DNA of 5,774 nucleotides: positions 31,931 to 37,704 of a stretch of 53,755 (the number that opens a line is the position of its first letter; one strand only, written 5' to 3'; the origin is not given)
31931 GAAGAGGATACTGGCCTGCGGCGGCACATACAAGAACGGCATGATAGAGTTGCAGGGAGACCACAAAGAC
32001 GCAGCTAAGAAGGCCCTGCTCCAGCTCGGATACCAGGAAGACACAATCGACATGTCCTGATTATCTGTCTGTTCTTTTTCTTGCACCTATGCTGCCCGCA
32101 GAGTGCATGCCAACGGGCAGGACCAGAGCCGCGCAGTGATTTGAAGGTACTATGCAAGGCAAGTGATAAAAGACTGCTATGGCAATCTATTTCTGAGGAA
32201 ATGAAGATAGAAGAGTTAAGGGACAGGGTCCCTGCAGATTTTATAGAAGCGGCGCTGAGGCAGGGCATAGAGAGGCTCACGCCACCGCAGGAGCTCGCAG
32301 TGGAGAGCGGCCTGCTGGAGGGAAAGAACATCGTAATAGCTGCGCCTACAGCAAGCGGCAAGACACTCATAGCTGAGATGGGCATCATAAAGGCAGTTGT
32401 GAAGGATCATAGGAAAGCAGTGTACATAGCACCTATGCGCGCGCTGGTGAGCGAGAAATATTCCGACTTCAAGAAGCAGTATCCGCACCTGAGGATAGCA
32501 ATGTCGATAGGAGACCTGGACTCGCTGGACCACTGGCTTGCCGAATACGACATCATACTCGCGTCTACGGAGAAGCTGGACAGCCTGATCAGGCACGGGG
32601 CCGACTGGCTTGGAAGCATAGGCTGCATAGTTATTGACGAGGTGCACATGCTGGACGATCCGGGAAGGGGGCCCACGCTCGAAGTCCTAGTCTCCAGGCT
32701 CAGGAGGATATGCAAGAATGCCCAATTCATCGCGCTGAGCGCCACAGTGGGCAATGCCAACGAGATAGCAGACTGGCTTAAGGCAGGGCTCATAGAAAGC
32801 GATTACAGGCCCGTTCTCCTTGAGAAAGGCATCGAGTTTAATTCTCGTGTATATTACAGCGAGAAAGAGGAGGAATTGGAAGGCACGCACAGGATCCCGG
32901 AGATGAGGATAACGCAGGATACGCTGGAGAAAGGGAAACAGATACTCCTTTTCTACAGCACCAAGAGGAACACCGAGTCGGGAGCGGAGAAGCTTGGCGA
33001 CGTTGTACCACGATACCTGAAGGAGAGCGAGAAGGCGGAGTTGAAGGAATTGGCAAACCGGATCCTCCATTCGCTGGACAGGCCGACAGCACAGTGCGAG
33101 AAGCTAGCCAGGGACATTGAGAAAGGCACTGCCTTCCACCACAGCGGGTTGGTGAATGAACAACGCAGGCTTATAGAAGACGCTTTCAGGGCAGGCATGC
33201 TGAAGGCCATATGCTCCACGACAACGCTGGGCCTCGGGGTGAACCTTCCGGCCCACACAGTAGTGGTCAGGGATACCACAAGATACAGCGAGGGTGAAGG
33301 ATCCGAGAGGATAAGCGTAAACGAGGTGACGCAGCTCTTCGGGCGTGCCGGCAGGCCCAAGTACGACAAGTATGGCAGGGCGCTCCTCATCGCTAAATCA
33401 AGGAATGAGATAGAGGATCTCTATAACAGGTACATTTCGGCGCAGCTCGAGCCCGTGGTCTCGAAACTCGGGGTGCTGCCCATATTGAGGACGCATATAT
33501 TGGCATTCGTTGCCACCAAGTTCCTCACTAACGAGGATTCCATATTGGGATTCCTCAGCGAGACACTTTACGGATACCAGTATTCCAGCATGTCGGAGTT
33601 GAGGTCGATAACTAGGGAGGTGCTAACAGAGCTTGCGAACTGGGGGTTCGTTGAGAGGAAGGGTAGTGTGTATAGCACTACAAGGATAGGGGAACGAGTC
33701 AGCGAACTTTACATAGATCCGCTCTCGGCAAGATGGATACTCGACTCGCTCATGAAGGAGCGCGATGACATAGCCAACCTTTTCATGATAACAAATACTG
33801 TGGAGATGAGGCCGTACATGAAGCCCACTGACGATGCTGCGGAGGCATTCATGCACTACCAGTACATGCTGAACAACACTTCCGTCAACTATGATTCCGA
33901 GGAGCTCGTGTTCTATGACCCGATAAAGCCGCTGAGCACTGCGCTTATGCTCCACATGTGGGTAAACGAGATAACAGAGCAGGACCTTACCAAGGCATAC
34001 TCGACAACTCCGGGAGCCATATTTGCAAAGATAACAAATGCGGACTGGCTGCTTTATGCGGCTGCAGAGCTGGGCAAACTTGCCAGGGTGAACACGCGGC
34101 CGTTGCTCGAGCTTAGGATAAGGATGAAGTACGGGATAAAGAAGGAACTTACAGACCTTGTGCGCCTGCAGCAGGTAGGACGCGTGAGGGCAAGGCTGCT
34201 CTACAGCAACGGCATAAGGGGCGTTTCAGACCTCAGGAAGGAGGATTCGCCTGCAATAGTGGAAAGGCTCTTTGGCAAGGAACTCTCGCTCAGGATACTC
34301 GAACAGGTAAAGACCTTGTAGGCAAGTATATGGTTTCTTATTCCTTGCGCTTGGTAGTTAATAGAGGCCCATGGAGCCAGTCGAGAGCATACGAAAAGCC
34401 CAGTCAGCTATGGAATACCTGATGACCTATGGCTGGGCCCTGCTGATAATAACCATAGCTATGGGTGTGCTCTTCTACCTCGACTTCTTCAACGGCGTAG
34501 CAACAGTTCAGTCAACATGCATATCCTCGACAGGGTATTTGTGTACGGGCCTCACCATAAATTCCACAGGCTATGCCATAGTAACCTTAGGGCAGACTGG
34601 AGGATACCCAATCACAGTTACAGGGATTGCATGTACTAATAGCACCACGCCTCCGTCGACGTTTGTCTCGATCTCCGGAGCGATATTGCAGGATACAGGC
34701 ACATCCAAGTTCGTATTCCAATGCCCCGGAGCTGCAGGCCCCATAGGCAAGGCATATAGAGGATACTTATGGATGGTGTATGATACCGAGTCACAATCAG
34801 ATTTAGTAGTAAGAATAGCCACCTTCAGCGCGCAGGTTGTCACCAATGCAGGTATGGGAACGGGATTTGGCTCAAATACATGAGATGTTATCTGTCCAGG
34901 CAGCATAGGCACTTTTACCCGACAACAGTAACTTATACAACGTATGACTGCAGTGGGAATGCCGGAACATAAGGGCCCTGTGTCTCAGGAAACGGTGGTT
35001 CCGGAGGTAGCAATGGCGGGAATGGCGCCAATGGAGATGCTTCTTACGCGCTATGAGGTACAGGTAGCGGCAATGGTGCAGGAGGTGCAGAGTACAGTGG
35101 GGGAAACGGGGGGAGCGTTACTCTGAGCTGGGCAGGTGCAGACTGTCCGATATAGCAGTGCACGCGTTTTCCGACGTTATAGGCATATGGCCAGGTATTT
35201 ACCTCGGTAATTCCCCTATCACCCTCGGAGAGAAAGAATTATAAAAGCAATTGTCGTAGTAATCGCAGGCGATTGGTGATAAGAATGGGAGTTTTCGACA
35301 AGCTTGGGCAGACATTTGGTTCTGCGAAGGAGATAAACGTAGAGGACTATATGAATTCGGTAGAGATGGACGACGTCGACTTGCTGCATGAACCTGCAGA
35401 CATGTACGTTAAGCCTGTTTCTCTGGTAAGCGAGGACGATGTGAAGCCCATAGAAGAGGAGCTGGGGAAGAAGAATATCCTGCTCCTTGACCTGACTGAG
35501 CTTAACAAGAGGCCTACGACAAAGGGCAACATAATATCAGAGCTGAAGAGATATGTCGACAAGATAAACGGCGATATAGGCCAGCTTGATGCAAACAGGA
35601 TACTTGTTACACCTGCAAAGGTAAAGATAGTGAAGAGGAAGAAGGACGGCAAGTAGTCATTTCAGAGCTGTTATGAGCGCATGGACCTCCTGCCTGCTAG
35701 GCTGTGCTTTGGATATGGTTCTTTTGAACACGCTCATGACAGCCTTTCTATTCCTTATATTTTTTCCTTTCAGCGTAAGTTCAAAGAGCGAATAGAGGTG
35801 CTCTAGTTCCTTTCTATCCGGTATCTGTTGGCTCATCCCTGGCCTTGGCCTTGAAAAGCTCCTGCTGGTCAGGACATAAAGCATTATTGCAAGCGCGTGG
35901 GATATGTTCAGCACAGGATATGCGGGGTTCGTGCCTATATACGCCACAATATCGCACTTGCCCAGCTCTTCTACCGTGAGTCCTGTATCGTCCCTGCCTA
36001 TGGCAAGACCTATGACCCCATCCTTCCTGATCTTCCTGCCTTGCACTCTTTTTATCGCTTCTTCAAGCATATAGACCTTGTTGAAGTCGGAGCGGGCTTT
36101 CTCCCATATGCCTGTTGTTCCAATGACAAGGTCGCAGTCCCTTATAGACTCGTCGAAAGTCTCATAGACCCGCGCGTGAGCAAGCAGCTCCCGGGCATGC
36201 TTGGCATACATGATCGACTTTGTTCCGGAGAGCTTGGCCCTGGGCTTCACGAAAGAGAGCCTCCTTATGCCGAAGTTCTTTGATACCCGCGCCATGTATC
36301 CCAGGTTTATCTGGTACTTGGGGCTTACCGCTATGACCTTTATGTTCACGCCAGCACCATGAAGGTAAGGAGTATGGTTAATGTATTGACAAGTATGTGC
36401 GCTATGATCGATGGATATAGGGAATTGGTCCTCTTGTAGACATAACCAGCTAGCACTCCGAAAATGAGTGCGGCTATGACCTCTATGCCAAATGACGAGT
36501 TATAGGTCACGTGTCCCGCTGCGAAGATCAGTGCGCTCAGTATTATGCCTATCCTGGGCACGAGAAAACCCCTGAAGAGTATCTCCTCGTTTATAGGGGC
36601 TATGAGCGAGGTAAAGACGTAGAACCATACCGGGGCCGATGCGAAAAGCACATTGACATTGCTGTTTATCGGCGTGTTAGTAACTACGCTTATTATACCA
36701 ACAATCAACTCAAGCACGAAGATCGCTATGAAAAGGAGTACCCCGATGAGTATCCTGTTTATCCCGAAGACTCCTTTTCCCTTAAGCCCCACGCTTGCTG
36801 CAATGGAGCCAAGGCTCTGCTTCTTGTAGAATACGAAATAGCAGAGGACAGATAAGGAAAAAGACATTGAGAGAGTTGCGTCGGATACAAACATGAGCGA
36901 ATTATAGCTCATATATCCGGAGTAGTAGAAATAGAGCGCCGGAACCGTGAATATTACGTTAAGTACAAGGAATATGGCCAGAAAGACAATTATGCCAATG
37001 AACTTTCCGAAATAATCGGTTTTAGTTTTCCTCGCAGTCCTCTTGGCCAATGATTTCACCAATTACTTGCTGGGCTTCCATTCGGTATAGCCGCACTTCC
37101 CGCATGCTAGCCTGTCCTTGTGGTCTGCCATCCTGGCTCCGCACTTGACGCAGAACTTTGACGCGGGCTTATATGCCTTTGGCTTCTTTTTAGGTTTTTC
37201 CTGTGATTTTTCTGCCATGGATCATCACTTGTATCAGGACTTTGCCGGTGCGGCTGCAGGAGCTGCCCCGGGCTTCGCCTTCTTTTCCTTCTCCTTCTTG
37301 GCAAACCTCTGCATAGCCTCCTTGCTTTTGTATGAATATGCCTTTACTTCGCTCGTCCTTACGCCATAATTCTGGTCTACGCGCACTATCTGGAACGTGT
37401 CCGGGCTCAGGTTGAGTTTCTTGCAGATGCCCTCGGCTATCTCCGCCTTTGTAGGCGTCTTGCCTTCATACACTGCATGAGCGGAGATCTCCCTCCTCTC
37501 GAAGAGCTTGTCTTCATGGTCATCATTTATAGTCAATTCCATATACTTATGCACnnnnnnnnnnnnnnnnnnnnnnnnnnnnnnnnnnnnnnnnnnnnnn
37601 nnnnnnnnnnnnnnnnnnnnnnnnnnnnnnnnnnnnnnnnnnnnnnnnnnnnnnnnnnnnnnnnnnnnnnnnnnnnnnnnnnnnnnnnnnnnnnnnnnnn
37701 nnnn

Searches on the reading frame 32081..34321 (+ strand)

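Call 10: search_protein_families(library=pfam, proteins=[window:32081-34321:+], max_evalue=0.1)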
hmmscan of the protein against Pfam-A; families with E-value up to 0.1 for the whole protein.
window:32081-34321:+ (746 aa): 13 families
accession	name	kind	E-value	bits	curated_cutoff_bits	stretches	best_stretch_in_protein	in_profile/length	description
PF00270.35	DEAD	-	7.3e-31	107.6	26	1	67-227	1-165/167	DEAD/DEAH box helicase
PF21280.2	Helicase_dom4_arc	-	7.9e-21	74.7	27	1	566-685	3-125/125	Archaeal helicase, domain 4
PF04851.21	ResIII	-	7.4e-11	42.7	22.5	1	67-223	5-162/164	Type III restriction enzyme, res subunit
PF00271.37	Helicase_C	-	5.7e-09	36.7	23.5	1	339-426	31-109/110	Helicase conserved C-terminal domain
PF22527.2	DEXQc_Suv3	-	1.2e-05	25.3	27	1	82-199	14-113/154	DEXQ-box helicase domain of Suv3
PF25213.1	HVO_A0261_N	-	0.0081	16.5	35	1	514-544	44-74/86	HVO_A0261 N-terminal domain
PF20470.4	HTH_61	-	0.017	15.9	24.3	1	450-524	17-91/92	Helix-turn-helix domain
PF10391.15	DNA_pol_lambd_f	-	0.023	14.9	29.8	1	699-721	9-31/51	Fingers domain of DNA polymerase lambda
PF14520.12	HHH_5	-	0.033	15.1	27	1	692-744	3-56/57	Helix-hairpin-helix domain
PF06745.19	ATPase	-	0.041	13.7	26.6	1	75-117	13-55/231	KaiC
PF13401.12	AAA_22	-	0.042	14.6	27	0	83-208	7-109/130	AAA domain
PF14229.12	DUF4332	-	0.061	13.9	23.2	0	689-730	51-92/122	Domain of unknown function (DUF4332)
PF03466.25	LysR_substrate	-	0.09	12.6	28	0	128-168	26-68/209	LysR substrate binding domain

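Call 11: search_protein_families(library=ncbifam, proteins=[window:32081-34321:+], max_evalue=0.1)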
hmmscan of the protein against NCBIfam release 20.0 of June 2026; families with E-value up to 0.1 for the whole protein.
window:32081-34321:+ (746 aa): 30 families (the best 25 are shown)
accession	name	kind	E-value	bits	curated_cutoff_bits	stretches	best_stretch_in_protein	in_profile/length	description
NF002654.0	PRK02362.1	equivalog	4.4e-219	729.5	887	1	41-744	1-704/739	ATP-dependent DNA helicase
NF001308.0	PRK00254.1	equivalog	1.6e-166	555.6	1216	1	41-722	1-676/720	ATP-dependent DNA helicase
NF040935.1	helicase_Hel308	equivalog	5.2e-149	497.5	1200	1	42-742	5-698/704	ATP-dependent DNA helicase Hel308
NF002251.0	PRK01172.1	equivalog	8.5e-147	490.2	891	1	70-736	27-658/674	ATP-dependent DNA helicase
TIGR04121.1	DEXH_lig_assoc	equivalog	1e-30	106.2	850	2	78-306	25-269/804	ligase-associated DNA damage response DEXH box helicase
NF010338.0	PRK13767.1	equivalog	4.2e-25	88.1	849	1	58-441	26-399/877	ATP-dependent helicase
TIGR03817.1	DECH_helic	hypoth_equivalog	5.9e-19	67.8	874.1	2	46-233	17-214/742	helicase/secretion neighborhood putative DEAH-box helicase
NF007284.0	PRK09751.1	equivalog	1.1e-10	39.5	1496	2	101-233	92-227/1538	ATP-dependent helicase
NF008165.0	PRK10917.1-3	equivalog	3.6e-07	29.1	711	1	319-443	490-595/692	ATP-dependent DNA helicase RecG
NF008168.0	PRK10917.2-2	equivalog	2.1e-06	26.3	718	1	350-441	614-695/795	ATP-dependent DNA helicase RecG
TIGR01587.1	cas3_core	equivalog_domain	2.3e-06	27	102.45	1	85-230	3-170/358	CRISPR-associated helicase Cas3'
NF008170.0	PRK10917.2-4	equivalog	4.1e-06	25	975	1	352-444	650-732/826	ATP-dependent DNA helicase RecG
TIGR00643.1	recG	equivalog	5.3e-06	25.4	659.4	1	349-440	484-565/629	ATP-dependent DNA helicase RecG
NF053636.1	DDHlcsCsdAPsy1082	equivalog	6.8e-06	24.9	890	1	53-306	13-264/512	DEAD/DEAH box helicase CsdA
NF008163.0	PRK10917.1-1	equivalog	1.8e-05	23.3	796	1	349-428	518-589/692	ATP-dependent DNA helicase RecG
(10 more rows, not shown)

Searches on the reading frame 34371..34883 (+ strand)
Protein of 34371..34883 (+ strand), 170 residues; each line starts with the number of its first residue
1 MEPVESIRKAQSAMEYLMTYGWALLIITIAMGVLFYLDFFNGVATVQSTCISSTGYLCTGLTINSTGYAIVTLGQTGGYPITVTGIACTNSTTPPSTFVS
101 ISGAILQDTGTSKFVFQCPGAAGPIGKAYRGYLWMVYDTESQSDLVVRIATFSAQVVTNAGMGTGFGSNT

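Call 10: search_protein_families(library=pfam, proteins=[window:34371-34883:+], max_evalue=0.1)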
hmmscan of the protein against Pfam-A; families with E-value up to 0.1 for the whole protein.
window:34371-34883:+ (170 aa): 1 family
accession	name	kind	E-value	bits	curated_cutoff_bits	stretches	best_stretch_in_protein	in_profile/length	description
PF20479.3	TMEM128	-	0.0056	17.6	23.9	1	17-76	3-64/124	TMEM128 protein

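Call 11: search_protein_families(library=ncbifam, proteins=[window:34371-34883:+], max_evalue=0.1)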
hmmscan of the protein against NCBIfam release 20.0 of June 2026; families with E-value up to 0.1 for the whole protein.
window:34371-34883:+ (170 aa): 0 families

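Call 46: search_protein_families(library=pfam, proteins=[window:34371-34883:+], max_evalue=10)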
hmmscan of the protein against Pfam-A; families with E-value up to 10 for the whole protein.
window:34371-34883:+ (170 aa): 1 family
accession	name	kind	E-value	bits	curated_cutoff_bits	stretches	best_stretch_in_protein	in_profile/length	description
PF20479.3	TMEM128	-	0.0056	17.6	23.9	1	17-76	3-64/124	TMEM128 protein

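Call 98: search_protein_families(library=ncbifam, proteins=[window:34371-34883:+], max_evalue=10)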
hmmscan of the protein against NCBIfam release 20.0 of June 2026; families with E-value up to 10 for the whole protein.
window:34371-34883:+ (170 aa): 0 families

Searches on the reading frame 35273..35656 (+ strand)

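Call 46: search_protein_families(library=pfam, proteins=[window:35273-35656:+], max_evalue=10)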
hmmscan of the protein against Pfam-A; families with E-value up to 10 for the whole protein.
window:35273-35656:+ (127 aa): 1 family
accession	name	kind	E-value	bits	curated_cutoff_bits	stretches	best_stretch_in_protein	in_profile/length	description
PF04472.17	SepF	-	8.7e-10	39.1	27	1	46-119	1-72/72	Cell division protein SepF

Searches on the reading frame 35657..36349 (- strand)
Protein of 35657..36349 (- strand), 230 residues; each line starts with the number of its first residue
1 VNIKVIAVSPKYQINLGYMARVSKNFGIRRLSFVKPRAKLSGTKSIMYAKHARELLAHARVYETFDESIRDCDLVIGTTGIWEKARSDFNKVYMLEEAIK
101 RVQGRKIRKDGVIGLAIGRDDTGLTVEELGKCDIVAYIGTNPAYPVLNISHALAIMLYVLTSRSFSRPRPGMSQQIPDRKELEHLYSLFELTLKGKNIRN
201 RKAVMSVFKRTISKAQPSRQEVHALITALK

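Call 63: search_protein_families(library=pfam, proteins=[window:35657-36349:-], max_evalue=0.001)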
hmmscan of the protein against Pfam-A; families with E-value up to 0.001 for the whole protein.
window:35657-36349:- (230 aa): 1 family
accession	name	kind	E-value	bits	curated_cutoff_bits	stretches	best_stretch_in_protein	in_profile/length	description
PF00588.24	SpoU_methylase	-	1.6e-18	67.6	29.7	1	3-158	2-142/142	SpoU rRNA Methylase family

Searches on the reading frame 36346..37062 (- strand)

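Call 63: search_protein_families(library=pfam, proteins=[window:36346-37062:-], max_evalue=0.001)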
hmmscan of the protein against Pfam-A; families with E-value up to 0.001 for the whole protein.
window:36346-37062:- (238 aa): 1 family
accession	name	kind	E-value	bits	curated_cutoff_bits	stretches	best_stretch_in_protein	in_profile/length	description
PF02517.21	Rce1-like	-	3.8e-19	69.2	22.4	1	143-227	3-92/93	Type II CAAX prenyl endopeptidase Rce1-like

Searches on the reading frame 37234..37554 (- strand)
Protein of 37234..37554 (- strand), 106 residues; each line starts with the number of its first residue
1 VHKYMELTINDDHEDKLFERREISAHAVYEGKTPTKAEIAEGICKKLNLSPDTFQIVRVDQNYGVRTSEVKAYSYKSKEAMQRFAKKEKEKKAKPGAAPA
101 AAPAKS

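Call 46: search_protein_families(library=pfam, proteins=[window:37234-37554:-], max_evalue=10)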
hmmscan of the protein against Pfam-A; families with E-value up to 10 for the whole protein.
window:37234-37554:- (106 aa): 2 families
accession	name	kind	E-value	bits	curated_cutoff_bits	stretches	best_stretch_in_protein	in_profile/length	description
PF01282.25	Ribosomal_S24e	-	8e-14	51.9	24.5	1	9-90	2-84/95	Ribosomal protein S24e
PF13529.12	Peptidase_C39_2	-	0.1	13.6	24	1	29-79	27-79/143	Peptidase_C39 like family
